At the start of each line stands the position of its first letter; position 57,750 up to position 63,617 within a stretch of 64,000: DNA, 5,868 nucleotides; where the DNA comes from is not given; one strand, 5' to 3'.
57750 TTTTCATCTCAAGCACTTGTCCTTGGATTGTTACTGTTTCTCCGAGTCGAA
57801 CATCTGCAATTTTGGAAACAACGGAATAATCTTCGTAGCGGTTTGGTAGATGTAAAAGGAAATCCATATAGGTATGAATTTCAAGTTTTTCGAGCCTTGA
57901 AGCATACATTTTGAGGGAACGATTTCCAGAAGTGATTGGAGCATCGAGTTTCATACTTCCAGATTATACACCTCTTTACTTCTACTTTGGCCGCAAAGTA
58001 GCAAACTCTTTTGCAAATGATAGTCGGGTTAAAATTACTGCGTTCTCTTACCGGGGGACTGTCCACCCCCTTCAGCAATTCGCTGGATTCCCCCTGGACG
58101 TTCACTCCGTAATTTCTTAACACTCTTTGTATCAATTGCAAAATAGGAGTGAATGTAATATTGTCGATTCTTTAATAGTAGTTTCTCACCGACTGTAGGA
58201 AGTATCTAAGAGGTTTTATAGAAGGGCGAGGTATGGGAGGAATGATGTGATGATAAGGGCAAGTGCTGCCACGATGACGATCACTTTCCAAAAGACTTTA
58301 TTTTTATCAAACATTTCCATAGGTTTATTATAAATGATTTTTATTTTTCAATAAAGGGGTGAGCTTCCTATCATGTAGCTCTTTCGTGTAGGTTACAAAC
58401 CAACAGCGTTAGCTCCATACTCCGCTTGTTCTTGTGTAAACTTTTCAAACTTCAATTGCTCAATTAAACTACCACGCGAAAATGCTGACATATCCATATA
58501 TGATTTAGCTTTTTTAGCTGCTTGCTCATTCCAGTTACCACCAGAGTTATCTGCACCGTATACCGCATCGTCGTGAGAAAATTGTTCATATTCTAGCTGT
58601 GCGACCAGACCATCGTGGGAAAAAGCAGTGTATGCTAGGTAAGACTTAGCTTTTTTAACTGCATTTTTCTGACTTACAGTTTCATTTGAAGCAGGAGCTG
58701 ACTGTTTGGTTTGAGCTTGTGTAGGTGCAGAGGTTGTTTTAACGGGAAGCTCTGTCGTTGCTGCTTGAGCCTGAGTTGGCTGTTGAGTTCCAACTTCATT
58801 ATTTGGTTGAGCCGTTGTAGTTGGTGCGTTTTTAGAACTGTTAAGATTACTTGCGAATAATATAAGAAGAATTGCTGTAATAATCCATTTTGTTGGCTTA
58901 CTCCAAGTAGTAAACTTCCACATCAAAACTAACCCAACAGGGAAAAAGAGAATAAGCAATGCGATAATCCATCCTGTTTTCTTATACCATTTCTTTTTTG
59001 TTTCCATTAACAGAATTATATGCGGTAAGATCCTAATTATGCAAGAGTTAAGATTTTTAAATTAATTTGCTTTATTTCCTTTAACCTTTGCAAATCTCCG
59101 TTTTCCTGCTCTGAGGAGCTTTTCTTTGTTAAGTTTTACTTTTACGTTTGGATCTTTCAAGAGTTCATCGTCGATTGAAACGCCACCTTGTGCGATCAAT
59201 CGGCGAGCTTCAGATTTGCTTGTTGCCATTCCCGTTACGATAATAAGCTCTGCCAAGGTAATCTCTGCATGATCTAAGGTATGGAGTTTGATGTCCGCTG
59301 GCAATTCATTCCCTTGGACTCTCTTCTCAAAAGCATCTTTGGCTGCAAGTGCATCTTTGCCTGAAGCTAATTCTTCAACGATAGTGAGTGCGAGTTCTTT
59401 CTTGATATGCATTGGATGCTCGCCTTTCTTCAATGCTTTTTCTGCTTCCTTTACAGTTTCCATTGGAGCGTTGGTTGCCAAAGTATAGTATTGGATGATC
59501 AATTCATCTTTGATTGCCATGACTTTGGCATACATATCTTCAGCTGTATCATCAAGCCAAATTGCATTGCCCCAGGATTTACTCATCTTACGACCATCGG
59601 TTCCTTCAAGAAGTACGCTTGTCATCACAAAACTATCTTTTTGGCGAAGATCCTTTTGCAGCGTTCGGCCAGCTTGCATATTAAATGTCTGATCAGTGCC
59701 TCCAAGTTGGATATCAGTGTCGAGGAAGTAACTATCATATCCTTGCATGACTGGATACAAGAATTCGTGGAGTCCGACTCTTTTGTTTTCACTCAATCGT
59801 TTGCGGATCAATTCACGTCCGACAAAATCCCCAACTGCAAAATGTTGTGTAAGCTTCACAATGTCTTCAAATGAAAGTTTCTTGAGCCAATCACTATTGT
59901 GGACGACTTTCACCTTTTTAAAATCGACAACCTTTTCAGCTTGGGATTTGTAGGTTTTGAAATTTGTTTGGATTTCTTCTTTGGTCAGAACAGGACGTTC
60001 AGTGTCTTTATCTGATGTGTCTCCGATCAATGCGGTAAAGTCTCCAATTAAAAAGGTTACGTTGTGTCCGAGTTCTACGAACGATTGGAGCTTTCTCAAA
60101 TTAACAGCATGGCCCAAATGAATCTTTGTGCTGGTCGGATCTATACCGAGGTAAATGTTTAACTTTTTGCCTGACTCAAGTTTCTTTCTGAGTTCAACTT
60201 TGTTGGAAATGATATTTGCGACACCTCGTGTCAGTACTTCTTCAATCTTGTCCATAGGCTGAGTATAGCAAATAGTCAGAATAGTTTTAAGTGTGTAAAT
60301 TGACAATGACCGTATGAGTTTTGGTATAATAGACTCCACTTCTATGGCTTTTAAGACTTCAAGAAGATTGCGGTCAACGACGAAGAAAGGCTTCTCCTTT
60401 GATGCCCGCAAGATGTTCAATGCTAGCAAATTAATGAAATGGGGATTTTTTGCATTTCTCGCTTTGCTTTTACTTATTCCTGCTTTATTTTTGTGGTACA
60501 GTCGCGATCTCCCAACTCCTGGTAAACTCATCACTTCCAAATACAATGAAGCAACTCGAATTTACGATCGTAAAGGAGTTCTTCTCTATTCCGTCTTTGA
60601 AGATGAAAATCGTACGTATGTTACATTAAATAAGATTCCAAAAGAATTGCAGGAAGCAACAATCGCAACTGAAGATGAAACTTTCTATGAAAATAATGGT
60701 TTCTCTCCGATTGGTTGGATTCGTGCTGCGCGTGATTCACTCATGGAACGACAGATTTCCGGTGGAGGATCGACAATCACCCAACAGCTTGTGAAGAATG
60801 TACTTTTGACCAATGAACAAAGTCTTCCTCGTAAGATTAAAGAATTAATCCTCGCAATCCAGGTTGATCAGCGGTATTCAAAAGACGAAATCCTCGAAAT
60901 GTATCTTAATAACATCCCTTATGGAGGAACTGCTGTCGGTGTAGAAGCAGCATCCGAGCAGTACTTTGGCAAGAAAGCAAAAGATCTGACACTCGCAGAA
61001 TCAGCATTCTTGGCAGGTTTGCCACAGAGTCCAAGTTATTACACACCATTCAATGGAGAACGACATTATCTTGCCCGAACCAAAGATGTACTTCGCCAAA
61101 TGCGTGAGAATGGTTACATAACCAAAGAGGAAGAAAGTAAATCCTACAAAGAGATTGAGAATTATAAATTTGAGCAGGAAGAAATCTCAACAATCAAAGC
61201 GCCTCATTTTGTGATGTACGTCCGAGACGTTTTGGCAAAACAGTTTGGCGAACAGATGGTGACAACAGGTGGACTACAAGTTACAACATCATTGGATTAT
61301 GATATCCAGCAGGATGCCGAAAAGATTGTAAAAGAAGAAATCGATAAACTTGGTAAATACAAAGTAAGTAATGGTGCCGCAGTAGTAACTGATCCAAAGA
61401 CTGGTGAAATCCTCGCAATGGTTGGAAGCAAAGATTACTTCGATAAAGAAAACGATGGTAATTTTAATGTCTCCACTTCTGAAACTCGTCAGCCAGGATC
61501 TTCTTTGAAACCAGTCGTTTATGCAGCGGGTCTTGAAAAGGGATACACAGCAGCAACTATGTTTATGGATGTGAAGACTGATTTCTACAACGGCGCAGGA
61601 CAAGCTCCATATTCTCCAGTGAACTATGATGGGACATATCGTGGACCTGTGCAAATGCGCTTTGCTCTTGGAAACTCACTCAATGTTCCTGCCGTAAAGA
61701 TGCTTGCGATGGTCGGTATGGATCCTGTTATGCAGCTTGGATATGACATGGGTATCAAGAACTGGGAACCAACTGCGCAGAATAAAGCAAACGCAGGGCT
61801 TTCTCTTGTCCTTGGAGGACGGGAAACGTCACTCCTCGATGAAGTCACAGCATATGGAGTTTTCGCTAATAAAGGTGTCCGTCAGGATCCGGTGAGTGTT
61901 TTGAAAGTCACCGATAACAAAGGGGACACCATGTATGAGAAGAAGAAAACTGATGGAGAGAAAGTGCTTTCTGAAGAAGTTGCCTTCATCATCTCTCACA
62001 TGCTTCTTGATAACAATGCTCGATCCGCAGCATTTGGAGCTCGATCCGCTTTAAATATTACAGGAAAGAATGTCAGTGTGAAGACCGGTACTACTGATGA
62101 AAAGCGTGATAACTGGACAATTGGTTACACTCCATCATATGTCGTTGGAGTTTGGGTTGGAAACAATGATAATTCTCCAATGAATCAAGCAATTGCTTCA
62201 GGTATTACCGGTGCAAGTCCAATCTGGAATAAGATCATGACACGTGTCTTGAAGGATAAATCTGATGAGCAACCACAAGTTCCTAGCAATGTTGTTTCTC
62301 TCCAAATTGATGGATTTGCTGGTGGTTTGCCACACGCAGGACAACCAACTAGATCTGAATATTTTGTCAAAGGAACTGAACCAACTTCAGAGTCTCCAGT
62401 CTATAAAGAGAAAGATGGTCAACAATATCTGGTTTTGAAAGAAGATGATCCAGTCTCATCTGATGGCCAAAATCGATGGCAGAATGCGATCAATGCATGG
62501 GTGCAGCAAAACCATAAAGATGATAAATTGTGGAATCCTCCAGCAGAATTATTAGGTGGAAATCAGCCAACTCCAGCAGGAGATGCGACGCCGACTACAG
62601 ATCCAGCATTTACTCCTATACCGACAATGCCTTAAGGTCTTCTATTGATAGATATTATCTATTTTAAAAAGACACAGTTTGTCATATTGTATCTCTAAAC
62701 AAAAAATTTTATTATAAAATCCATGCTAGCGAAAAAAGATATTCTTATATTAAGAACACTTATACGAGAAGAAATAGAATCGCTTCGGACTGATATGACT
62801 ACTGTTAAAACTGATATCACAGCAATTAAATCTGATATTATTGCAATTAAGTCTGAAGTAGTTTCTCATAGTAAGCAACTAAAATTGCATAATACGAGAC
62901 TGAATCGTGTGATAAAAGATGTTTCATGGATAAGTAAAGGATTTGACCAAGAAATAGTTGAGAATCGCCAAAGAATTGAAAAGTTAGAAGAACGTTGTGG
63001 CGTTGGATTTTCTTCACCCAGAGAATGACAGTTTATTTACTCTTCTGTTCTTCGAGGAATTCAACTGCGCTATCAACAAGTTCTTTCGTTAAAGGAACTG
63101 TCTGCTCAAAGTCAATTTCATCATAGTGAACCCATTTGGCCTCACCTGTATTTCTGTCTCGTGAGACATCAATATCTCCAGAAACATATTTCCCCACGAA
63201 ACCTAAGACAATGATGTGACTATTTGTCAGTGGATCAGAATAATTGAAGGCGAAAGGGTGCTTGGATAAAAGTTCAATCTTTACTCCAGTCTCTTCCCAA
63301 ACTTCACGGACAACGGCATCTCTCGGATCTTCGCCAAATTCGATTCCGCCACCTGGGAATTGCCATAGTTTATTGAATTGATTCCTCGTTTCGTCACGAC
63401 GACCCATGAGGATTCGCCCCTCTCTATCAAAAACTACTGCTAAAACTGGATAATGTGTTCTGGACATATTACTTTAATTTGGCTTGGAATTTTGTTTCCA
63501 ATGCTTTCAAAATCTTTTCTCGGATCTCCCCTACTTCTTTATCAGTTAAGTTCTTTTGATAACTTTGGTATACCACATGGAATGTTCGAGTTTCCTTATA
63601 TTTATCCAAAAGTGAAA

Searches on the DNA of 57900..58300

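Call 8: search_rna_families(source=window, start=57900, end=58300, threshold=evalue, max_evalue=10, show_alignments=3)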
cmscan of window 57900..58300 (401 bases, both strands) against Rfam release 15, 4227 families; matches with E-value up to 10: 6.
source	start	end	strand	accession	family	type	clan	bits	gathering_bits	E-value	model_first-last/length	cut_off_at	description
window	58137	58191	-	RF02289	TtnuCD13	Gene; snRNA; snoRNA; CD-box;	-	16.7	75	4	1-63/63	no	Tetrahymena snoRNA TtnuCD13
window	57948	58026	-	RF01929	bxd_1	Gene; lncRNA;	-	13.8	75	1.2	1-86/86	no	Bithoraxoid conserved region 1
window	58243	58282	+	RF01139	sR2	Gene; snRNA; snoRNA; CD-box;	-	12.3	42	2.7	1-57/57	no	Small nucleolar RNA sR2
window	58219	58271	+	RF01120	sR33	Gene; snRNA; snoRNA; CD-box;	-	12.3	37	5.1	1-55/55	no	Small nucleolar RNA sR33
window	58243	58297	+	RF00277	SNORD49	Gene; snRNA; snoRNA; CD-box;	CL00062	11.6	37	3.2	1-71/71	no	Small nucleolar RNA SNORD49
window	58034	58145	-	RF01849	alpha_tmRNA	Gene;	CL00001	7.5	50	2.3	1-355/355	no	Alphaproteobacteria transfer-messenger RNA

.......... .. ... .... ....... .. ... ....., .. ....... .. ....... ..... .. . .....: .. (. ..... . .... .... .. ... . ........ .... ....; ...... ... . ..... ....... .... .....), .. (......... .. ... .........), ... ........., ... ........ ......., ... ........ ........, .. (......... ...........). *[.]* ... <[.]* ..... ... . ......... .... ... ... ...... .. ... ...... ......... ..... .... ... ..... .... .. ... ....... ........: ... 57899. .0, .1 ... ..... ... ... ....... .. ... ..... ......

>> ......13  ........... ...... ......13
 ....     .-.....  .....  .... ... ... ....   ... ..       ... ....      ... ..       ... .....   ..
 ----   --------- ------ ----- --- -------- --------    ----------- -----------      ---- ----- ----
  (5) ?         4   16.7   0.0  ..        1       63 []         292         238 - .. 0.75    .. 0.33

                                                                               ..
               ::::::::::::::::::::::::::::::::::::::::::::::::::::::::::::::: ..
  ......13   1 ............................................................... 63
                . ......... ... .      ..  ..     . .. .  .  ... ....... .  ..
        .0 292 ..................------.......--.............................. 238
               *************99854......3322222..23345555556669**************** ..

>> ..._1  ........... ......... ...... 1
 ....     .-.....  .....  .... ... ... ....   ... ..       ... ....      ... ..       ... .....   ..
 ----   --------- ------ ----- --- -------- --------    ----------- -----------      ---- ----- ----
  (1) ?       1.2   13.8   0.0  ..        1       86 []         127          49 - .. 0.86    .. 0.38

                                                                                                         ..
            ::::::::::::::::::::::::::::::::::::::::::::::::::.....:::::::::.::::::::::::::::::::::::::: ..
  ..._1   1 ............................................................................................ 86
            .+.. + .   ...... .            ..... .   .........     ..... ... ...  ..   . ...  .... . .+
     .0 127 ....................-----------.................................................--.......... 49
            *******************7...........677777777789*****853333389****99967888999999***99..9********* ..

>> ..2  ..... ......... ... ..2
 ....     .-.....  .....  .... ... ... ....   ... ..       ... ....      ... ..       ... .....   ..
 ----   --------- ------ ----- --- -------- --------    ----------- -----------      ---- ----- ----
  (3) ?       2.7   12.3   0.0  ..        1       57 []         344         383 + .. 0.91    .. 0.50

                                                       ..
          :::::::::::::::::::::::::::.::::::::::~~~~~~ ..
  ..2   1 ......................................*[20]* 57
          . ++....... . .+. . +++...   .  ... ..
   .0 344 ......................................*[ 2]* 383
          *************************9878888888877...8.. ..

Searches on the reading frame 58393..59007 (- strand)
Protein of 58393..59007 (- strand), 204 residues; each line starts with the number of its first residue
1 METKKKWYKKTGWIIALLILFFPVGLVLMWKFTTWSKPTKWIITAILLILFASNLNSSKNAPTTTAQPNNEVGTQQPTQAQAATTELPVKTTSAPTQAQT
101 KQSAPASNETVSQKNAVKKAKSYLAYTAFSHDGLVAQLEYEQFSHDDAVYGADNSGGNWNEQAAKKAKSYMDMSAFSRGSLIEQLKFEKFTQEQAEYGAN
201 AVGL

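Call 14: search_protein_families(library=pfam, proteins=[window:58393-59007:-])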
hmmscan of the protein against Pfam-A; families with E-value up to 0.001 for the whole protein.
window:58393-59007:- (204 aa): 1 family
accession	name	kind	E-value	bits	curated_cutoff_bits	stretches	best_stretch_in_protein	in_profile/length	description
PF07553.16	Lipoprotein_Ltp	-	3.8e-26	91.4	23.2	2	158-200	1-46/48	Host cell surface-exposed lipoprotein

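Call 50: find_homologous_proteins(query=window:58393-59007:-, max_evalue=0.00001)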
Query window:58393-59007:- (204 aa): 1721 proteins with E <= 0.00001 among 2096 candidates; the best 120 are listed.
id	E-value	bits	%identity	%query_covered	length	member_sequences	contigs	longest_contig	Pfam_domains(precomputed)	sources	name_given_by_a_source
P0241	3.1e-128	443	100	100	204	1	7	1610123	PF07553.17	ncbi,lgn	-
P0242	2.1e-80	287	66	100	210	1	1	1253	PF07553.17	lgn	-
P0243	2.1e-80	287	66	100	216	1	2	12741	PF07553.17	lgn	-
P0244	2.3e-79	284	67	100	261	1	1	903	PF07553.17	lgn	-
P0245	2.9e-79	283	65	100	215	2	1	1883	PF07553.17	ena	-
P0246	1.1e-78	282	66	100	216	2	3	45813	PF07553.17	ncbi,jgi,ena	-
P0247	1.1e-77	278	61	46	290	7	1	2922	PF07553.17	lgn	-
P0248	1.4e-77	278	66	100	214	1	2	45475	PF07553.17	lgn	-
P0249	6.2e-77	276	64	100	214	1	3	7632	PF07553.17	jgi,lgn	jgi:hypothetical protein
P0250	1.1e-76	275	64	100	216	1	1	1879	PF07553.17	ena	-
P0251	8.6e-76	272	66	100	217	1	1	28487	PF07553.17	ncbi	-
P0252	3.8e-75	270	64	100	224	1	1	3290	PF07553.17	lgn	-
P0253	6.4e-75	269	62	100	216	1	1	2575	PF07553.17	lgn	-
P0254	1.5e-74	268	61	100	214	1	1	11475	PF07553.17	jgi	-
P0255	2.4e-74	267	60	100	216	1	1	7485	PF07553.17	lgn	-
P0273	9.9e-71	256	61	100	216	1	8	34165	PF07553.17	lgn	-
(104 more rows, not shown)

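Call 52: find_encoding_contigs(protein=P0248, flank=6000, max_places=2)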
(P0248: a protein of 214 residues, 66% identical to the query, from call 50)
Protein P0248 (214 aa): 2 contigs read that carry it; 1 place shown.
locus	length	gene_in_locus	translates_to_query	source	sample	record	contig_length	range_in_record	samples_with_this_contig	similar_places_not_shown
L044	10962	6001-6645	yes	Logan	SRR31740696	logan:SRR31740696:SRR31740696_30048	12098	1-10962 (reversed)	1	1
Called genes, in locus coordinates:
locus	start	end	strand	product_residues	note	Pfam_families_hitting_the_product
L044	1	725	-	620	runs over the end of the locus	?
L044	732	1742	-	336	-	-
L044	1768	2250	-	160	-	PF16677:GP3_package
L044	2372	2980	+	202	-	-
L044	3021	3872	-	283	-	-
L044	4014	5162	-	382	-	-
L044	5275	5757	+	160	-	PF13392:HNH_3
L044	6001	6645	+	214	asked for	PF07553:Lipoprotein_Ltp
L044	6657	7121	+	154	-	-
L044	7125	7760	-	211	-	-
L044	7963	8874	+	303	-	PF13793:Pribosyltran_N, PF00156:Pribosyltran, PF14572:Pribosyl_synth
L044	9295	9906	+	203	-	PF21176:RecR_HhH, PF01751:Toprim, PF13662:Toprim_4, PF21175:RecR_C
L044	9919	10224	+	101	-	PF01883:FeS_assembly_P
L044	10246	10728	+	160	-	-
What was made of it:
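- The L044 copy follows the core gene prs, not a cassette (call 52).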

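Call 60: find_encoding_contigs(protein=P0273, flank=10000, max_places=10)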
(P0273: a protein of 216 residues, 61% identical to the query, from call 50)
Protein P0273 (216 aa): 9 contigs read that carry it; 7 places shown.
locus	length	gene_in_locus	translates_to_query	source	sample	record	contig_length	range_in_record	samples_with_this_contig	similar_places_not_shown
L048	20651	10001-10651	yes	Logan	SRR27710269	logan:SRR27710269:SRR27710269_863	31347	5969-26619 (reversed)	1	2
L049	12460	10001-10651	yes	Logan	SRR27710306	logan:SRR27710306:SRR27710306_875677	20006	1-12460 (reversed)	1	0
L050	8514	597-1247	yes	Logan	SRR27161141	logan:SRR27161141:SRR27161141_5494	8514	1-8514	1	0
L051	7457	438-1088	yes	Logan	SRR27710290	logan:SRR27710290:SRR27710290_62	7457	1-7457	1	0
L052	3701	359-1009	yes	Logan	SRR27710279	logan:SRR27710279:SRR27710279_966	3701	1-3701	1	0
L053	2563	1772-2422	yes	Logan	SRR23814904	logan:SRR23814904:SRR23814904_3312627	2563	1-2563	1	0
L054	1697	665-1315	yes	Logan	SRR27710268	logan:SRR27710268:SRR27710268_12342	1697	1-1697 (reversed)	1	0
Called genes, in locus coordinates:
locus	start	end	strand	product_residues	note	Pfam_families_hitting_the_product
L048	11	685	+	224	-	-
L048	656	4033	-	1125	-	-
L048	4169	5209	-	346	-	-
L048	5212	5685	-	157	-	PF16677:GP3_package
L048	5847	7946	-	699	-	PF07693:KAP_NTPase, PF13401:AAA_22 (weak)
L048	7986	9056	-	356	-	-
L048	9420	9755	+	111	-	PF13392:HNH_3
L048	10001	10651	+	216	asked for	PF07553:Lipoprotein_Ltp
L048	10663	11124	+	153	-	-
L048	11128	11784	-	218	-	-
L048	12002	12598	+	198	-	PF01872:RibD_C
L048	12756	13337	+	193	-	PF08922:DUF1905, PF13376:OmdA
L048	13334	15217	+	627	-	PF00664:ABC_membrane, PF00005:ABC_tran, PF02463:SMC_N (faint)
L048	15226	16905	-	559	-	PF07969:Amidohydro_3, PF01979:Amidohydro_1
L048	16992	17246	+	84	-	PF26604:CBU_0592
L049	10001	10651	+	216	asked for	PF07553:Lipoprotein_Ltp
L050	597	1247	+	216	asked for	PF07553:Lipoprotein_Ltp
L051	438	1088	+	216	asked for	PF07553:Lipoprotein_Ltp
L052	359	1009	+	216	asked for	PF07553:Lipoprotein_Ltp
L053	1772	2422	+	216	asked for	PF07553:Lipoprotein_Ltp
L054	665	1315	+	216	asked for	PF07553:Lipoprotein_Ltp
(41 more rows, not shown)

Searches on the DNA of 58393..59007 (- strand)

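Call 74: search_rna_families(source=L044, start=8800, end=9300, threshold=evalue, max_evalue=10)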
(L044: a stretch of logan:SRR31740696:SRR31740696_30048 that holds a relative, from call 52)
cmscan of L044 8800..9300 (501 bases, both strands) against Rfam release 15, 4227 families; matches with E-value up to 10: 8.
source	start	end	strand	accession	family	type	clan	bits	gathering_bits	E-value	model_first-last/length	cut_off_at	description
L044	8825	8907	-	RF01428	snoR128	Gene; snRNA; snoRNA; CD-box;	-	21.4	40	1.5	1-91/91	no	small nucleolar RNA snoR128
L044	9228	9257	+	RF01334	CRISPR-DR21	Gene; CRISPR;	-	17.1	48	3.9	1-37/37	no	CRISPR RNA direct repeat element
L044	9027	9131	-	RF00225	IRES_Tobamo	Cis-reg; IRES;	-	15.8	50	7.8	1-151/151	no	Tobamovirus internal ribosome entry site (IRES)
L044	9071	9152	+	RF00132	snoR24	Gene; snRNA; snoRNA; CD-box;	-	15.4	38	7.8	1-92/92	no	Small nucleolar RNA R24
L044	8885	8953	+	RF02213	ZFAT-AS1_3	Gene; lncRNA;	-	13.5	70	1.8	1-80/80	no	ZFAT antisense RNA 1 conserved region 3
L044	8913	8954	-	RF01637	ceN47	Gene; snRNA; snoRNA; CD-box;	-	13.2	35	2.8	1-155/155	no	Nematode snoRNA ceN47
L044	8969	9096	-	RF02986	FuFi-1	Gene; sRNA;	-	11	59.6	6.4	1-175/175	no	FuFi-1 RNA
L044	8904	9060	-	RF04207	MIR5048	Gene; miRNA;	-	9.4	160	7.6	1-356/356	no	MIR5048 microRNA precursor family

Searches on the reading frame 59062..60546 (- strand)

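Call 14: search_protein_families(library=pfam, proteins=[window:59062-60546:-])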
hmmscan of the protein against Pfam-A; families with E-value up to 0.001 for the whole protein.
window:59062-60546:- (494 aa): 3 families
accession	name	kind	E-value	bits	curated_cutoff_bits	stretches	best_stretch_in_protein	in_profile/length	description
PF00579.31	tRNA-synt_1b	-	2.8e-69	234.1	21.1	1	126-410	3-291/292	tRNA synthetases class I (W and Y)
PF01479.30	S4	-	2.4e-08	34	22.8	1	438-473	10-45/48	S4 domain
PF22421.1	SYY_C-terminal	-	3.4e-07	30.5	27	1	418-484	8-79/83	Tyrosine--tRNA ligase SYY-like C-terminal domain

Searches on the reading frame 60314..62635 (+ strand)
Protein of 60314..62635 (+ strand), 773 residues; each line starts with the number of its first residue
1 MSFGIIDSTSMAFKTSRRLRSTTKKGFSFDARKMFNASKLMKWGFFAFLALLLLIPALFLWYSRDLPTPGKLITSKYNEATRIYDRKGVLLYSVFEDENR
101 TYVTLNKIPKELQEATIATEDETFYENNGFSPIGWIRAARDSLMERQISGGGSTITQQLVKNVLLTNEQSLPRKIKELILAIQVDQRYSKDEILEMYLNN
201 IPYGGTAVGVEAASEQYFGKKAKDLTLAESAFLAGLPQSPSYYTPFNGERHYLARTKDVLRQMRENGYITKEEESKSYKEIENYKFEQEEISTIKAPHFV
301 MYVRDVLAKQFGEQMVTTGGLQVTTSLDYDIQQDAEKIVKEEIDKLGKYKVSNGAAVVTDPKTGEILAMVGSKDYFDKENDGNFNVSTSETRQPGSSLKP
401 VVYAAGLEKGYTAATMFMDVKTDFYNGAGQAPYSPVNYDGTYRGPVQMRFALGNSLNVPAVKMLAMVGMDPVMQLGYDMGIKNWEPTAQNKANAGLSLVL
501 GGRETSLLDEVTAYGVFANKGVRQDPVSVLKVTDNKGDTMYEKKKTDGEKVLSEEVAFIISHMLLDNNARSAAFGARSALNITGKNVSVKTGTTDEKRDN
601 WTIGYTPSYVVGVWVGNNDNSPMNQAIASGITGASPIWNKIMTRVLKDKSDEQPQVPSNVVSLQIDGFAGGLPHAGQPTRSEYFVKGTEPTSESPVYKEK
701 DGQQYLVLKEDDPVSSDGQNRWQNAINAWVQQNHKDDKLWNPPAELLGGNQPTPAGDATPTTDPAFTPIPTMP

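Call 14: search_protein_families(library=pfam, proteins=[window:60314-62635:+])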
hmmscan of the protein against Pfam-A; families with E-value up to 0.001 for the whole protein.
window:60314-62635:+ (773 aa): 2 families
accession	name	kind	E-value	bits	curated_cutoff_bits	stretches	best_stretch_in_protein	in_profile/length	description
PF00912.28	Transgly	-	5.2e-63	212.1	27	1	93-263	7-177/178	Transglycosylase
PF00905.27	Transpeptidase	-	3.7e-26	92.5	22.1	1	354-641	1-297/299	Penicillin binding protein transpeptidase domain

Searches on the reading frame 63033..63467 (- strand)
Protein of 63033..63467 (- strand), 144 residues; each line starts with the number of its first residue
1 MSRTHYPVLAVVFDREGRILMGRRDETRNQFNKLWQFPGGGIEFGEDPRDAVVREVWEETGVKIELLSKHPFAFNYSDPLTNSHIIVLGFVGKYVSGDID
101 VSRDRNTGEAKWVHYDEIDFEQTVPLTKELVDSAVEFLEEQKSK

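Call 38: find_encoding_contigs(protein=window:63033-63467:-, flank=10000, max_places=2)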
Protein window:63033-63467:- (144 aa): 5 contigs read that carry it; 2 places shown.
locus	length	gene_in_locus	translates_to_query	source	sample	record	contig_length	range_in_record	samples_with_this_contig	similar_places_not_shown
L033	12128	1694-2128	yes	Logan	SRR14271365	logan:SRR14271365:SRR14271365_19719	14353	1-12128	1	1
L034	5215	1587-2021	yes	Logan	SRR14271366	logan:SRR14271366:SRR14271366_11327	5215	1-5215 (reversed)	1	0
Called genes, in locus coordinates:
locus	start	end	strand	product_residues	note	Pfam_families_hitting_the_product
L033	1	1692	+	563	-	?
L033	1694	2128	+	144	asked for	PF00293:NUDIX, PF14815:NUDIX_4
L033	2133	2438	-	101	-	-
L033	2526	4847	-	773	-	PF00912:Transgly, PF00905:Transpeptidase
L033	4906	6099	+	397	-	PF00579:tRNA-synt_1b, PF22421:SYY_C-terminal (weak), PF01479:S4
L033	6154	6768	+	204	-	PF07553:Lipoprotein_Ltp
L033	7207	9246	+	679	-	PF17191:RecG_wedge, PF01336:tRNA_anti-codon (weak), PF19833:RecG_dom3_C (faint), PF00270:DEAD, PF04851:ResIII, PF00271:Helicase_C, PF22590:Cas3-like_C_2 (weak)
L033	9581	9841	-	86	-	-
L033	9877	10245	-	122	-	PF00175:NAD_binding_1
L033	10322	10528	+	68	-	PF01783:Ribosomal_L32p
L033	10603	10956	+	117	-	PF01029:NusB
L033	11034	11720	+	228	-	PF22935:RM44_endonuclase, PF14622:Ribonucleas_3_3, PF00636:Ribonuclease_3, PF14709:DND1_DSRM (faint), PF22892:DSRM_MRPL44, PF00035:dsrm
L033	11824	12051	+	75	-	PF00886:Ribosomal_S16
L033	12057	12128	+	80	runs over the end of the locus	PF13083:KH_KhpA-B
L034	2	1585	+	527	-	?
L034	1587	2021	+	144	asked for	PF00293:NUDIX, PF14815:NUDIX_4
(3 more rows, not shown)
